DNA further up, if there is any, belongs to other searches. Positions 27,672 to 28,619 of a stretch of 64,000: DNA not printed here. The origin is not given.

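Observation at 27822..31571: Lower-GC three-gene module: AlkB-like dioxygenase + RecQ-helicase::PRTase fusion + DprA-like protein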

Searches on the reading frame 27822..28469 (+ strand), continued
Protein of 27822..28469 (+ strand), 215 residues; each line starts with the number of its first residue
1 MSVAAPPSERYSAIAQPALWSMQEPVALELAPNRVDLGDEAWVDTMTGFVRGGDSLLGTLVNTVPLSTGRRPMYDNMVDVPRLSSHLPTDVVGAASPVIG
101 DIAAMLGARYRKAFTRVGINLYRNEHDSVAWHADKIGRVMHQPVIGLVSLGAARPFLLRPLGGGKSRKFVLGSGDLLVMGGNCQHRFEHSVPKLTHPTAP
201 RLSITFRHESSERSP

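Call 48: search_protein_families(library=padloc, proteins=[L003:10446-11117:+, L003:11114-11659:+, L003:11656-14832:+, L003:8842-10032:-], max_evalue=0.001)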
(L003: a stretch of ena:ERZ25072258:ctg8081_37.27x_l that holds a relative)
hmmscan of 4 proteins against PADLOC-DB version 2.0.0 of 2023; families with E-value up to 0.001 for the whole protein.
L003:10446-11117:+ (223 aa): 1 family
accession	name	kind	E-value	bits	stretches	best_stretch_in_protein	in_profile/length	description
PDLC01964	CARF_2OG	-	2.8e-13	47.8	1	109-207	249-348/353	-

L003:11114-11659:+ (181 aa): 0 families

L003:11656-14832:+ (1058 aa): 18 families
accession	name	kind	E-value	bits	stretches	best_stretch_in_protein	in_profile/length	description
PDLC03610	REase_MTase_IIG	-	2e-77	259.3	2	8-499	4-491/1096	Type IIG restriction enzyme-methyltransferase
PDLC03631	REase_MTase_IIG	-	3.8e-57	192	1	9-712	7-701/1086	Type IIG restriction enzyme-methyltransferase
PDLC03621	REase_MTase_IIG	-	4.2e-26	89.3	1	306-610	285-579/1024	Type IIG restriction enzyme-methyltransferase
PDLC03597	REase_MTase_IIG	-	2.8e-24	82.8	1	306-608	862-1159/1646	Type IIG restriction enzyme-methyltransferase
PDLC03051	REase_MTase_I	-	4.4e-23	78.4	1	321-636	861-1168/1591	Type I restriction enzyme-methyltransferase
PDLC04134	mad2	-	1e-09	35.8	1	308-639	257-468/492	mads_2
PDLC03600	REase_MTase_IIG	-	1.1e-07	28.2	1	448-589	465-591/1205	Type IIG restriction enzyme-methyltransferase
PDLC03021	MTase_I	-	1.4e-06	25.4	1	287-419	128-241/491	Type I methyltransferase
PDLC03338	MTase_II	-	2.6e-06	24.4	0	482-568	246-317/604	Type II methyltransferase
PDLC03226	MTase_II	-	3.2e-06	24.1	0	475-583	122-217/579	Type II methyltransferase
PDLC03025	MTase_I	-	5.7e-06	23.3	1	295-460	134-272/569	Type I methyltransferase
PDLC02521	PglX|PglXI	-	6e-06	22.5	1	484-587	484-574/1174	PglX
PDLC03630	REase_MTase_IIG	-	1.4e-05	21.1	1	320-430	366-473/1100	Type IIG restriction enzyme-methyltransferase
PDLC02529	PglX|PglXI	-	0.0001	18.1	1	358-582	227-451/1189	PglX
PDLC02523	PglX|PglXI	-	0.00015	17.7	1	484-588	564-653/1428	PglX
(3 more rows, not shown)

L003:8842-10032:- (396 aa): 3 families
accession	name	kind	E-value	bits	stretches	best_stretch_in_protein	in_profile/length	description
PDLC03656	mREase_IV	-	3.3e-06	25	1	327-360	225-258/277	Type IV methyl-directed restriction enzyme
PDLC02859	DpdF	-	5.9e-05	19.7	1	315-359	8-54/545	DpdF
PDLC00740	Effector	-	0.00083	16.2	0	342-363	82-103/391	Endonuclease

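Call 53: search_solved_structures(query=A4, max_evalue=0.001, show_alignments=1)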
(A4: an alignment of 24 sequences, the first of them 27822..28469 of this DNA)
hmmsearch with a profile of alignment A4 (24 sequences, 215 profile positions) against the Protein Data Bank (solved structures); distinct sequences matched with E-value up to 0.001: 16.
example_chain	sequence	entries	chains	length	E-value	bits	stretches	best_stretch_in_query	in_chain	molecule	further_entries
8jnk_A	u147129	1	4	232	3.9e-18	69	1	93-207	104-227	Alpha-ketoglutarate-dependent dioxygenase alkB homolog 3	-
8jnr_A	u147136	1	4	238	7e-18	68.1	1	94-208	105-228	Alpha-ketoglutarate-dependent dioxygenase alkB homolog 3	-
2iuw_A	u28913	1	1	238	2.1e-17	66.6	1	93-208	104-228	ALKYLATED REPAIR PROTEIN ALKB HOMOLOG 3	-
9ncz_A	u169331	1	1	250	2.4e-17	66.4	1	93-208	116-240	Alpha-ketoglutarate-dependent dioxygenase alkB homolog 3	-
3h8o_A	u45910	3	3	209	1.1e-09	41.3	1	96-208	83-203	Alpha-ketoglutarate-dependent dioxygenase alkB homolog 2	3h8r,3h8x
3btz_A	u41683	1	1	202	1.2e-09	41.2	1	96-208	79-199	Alpha-ketoglutarate-dependent dioxygenase alkB homolog 2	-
3bu0_A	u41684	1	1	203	1.2e-09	41.2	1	96-208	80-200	Alpha-ketoglutarate-dependent dioxygenase alkB homolog 2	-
3btx_A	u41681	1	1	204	1.2e-09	41.2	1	96-208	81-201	Alpha-ketoglutarate-dependent dioxygenase alkB homolog 2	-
3rzl_A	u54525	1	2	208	2.4e-09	40.2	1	96-208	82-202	Alpha-ketoglutarate-dependent dioxygenase alkB homolog 2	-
3rzh_A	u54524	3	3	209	2.5e-09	40.2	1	96-208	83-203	Alpha-ketoglutarate-dependent dioxygenase alkB homolog 2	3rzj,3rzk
3rzm_A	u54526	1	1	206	2.6e-09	40.1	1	96-208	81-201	Alpha-ketoglutarate-dependent dioxygenase alkB homolog 2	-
3bty_A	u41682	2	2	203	2.7e-09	40.1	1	96-208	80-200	Alpha-ketoglutarate-dependent dioxygenase alkB homolog 2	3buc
3s57_A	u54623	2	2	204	2.7e-09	40.1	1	96-208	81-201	Alpha-ketoglutarate-dependent dioxygenase alkB homolog 2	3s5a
4mg2_A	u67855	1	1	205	2.9e-09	40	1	96-208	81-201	Alpha-ketoglutarate-dependent dioxygenase alkB homolog 2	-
4mgt_A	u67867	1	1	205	3e-09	39.9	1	96-208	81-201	Alpha-ketoglutarate-dependent dioxygenase alkB homolog 2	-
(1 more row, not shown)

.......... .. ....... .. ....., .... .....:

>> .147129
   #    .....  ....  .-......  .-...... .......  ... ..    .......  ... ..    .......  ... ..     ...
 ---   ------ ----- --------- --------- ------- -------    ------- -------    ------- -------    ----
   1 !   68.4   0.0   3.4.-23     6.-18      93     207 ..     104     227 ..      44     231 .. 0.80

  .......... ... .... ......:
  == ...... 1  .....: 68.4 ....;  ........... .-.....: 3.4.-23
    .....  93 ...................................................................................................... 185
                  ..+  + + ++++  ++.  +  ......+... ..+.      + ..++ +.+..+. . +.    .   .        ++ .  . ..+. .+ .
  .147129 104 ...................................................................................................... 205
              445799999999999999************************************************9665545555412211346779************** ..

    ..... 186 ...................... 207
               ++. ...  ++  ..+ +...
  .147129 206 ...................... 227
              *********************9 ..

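Call 56: find_encoding_contigs(protein=P0013, flank=6000, max_places=2)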
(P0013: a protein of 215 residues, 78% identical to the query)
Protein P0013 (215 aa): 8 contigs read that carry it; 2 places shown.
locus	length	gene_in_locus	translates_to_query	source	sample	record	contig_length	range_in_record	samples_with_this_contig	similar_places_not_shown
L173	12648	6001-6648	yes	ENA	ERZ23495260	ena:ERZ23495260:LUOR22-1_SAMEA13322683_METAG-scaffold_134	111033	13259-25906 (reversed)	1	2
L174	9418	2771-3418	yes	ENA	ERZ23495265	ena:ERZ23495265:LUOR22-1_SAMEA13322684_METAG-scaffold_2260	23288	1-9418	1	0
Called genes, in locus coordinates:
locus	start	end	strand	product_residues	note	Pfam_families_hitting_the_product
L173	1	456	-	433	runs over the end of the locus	PF02386:TrkH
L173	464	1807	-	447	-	PF00107:ADH_zinc_N (faint), PF01262:AlaDh_PNT_C (faint), PF02254:TrkA_N, PF03435:Sacchrp_dh_NADP (faint), PF02080:TrkA_C, PF01488:Shikimate_DH (weak), PF02254:TrkA_N, PF02080:TrkA_C, +3 more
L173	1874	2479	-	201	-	PF01812:5-FTHF_cyc-lig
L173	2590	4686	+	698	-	PF03030:H_PPase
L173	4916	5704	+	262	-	PF12697:Abhydrolase_6, PF00561:Abhydrolase_1, PF12146:Hydrolase_4 (weak)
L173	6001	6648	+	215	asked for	PF13532:2OG-FeII_Oxy_2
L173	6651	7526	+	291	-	PF02481:DNA_processg_A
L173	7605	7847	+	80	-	-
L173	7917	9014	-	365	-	PF08240:ADH_N, PF00107:ADH_zinc_N, PF13602:ADH_zinc_N_2 (weak)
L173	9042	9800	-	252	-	PF02737:3HCDH_N, PF03446:NAD_binding_2 (weak), PF00725:3HCDH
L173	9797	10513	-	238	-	PF01738:DLH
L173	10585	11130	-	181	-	PF13577:SnoaL_4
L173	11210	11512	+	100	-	PF10708:DUF2510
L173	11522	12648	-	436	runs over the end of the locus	PF13458:Peripla_BP_6, PF01094:ANF_receptor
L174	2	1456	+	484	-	?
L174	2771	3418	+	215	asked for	PF13532:2OG-FeII_Oxy_2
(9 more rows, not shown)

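Call 57: find_encoding_contigs(protein=P0037, flank=6000, max_places=3)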
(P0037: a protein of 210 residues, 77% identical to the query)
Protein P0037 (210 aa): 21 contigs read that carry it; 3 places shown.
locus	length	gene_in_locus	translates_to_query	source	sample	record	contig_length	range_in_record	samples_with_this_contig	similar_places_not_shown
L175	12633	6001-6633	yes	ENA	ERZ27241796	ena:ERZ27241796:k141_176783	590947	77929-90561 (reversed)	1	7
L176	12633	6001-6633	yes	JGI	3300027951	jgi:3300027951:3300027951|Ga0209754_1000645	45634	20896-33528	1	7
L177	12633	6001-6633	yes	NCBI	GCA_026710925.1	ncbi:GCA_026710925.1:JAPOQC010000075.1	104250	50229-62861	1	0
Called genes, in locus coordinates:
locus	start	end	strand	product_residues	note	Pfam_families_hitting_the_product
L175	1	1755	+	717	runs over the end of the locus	PF03030:H_PPase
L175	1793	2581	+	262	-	PF12697:Abhydrolase_6, PF00561:Abhydrolase_1, PF12146:Hydrolase_4 (weak)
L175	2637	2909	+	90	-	PF21748:UPF0150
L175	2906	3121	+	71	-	PF07927:HicA_toxin (weak)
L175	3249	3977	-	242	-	-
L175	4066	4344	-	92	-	-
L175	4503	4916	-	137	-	PF01850:PIN (weak)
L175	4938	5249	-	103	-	PF02604:PhdYeFM_antitox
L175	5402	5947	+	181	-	PF00226:DnaJ (weak)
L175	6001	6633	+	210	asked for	PF13532:2OG-FeII_Oxy_2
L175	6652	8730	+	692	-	PF00270:DEAD, PF04851:ResIII, PF00271:Helicase_C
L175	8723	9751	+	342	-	PF02481:DNA_processg_A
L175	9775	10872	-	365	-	PF08240:ADH_N, PF00107:ADH_zinc_N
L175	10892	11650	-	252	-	PF02737:3HCDH_N, PF03446:NAD_binding_2 (weak), PF00725:3HCDH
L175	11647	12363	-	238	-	PF07224:Chlorophyllase (faint), PF01738:DLH, PF02230:Abhydrolase_2 (weak)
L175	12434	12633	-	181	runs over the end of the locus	PF13577:SnoaL_4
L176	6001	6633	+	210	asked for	PF13532:2OG-FeII_Oxy_2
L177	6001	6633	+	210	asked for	PF13532:2OG-FeII_Oxy_2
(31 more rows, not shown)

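Call 61: list_cluster_members(proteins=[P0121, window:27822-28469:+])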
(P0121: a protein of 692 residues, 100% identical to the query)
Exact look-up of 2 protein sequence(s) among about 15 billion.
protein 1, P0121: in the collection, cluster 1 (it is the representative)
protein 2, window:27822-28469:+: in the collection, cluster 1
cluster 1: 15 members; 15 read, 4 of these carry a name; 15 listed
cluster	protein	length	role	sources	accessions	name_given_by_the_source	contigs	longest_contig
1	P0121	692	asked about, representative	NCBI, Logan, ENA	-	-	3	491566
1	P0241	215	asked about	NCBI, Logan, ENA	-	-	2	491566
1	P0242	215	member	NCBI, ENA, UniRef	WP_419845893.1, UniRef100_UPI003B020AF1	alpha-ketoglutarate-dependent dioxygenase AlkB [Candidatus Poriferisocius sp.] | alpha-ketoglutarate-dependent dioxygenase AlkB n=1 Tax=Candidatus Poriferisocius sp. ...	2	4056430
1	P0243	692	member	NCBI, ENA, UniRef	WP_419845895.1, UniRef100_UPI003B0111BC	RecQ family ATP-dependent DNA helicase [Candidatus Poriferisocius sp.] | RecQ family ATP-dependent DNA helicase n=1 Tax=Candidatus Poriferisocius sp. ...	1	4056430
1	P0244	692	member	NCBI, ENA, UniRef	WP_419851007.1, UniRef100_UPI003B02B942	RecQ family ATP-dependent DNA helicase [Candidatus Poriferisocius sp.] | RecQ family ATP-dependent DNA helicase n=1 Tax=Candidatus Poriferisocius sp. ...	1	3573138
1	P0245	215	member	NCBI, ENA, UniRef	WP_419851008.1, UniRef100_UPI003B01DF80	alpha-ketoglutarate-dependent dioxygenase AlkB [Candidatus Poriferisocius sp.] | alpha-ketoglutarate-dependent dioxygenase AlkB n=1 Tax=Candidatus Poriferisocius sp. ...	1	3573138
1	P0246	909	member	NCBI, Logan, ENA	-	-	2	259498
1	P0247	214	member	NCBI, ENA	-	-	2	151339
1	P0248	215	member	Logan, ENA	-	-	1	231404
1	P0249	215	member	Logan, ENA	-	-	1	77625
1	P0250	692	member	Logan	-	-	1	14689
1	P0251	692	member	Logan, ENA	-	-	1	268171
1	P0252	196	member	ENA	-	-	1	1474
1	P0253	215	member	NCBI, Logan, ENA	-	-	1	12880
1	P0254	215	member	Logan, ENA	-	-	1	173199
